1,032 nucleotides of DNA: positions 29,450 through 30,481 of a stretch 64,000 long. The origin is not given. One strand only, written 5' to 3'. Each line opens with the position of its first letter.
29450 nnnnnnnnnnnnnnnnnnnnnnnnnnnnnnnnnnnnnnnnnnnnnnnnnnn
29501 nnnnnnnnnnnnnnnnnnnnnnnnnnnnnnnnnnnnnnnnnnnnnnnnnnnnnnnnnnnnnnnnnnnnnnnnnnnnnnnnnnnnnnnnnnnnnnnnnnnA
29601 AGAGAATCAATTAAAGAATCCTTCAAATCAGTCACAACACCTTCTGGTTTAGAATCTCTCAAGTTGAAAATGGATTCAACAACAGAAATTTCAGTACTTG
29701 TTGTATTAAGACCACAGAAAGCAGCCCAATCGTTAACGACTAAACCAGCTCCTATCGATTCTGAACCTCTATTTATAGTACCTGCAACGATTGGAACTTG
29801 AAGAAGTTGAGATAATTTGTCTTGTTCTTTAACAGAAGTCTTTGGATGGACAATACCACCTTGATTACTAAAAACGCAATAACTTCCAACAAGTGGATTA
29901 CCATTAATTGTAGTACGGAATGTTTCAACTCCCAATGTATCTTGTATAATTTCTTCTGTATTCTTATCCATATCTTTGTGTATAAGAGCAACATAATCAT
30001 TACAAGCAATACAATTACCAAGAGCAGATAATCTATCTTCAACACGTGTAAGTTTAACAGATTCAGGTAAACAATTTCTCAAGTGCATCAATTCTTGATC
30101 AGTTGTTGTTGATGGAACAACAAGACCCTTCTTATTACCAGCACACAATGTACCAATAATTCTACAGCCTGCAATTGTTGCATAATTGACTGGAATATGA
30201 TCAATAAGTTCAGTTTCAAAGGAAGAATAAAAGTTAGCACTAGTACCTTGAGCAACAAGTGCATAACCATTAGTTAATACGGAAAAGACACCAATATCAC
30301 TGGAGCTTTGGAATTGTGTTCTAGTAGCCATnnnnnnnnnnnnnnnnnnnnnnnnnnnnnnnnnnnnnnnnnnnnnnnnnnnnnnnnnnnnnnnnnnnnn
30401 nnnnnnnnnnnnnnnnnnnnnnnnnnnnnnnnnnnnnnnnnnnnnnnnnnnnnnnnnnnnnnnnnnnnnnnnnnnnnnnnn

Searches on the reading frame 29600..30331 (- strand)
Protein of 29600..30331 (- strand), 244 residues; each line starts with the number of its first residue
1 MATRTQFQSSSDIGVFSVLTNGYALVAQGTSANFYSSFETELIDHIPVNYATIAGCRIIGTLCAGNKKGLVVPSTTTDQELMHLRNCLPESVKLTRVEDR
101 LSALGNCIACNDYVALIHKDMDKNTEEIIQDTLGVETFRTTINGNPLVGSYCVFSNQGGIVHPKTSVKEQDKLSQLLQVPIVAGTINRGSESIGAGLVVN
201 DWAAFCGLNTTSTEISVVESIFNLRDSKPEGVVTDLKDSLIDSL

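Call 35: find_encoding_contigs(protein=window:29600-30331:-, flank=10000, max_places=10)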
Protein window:29600-30331:- (244 aa): no gene with exactly this product is on record in the collection.
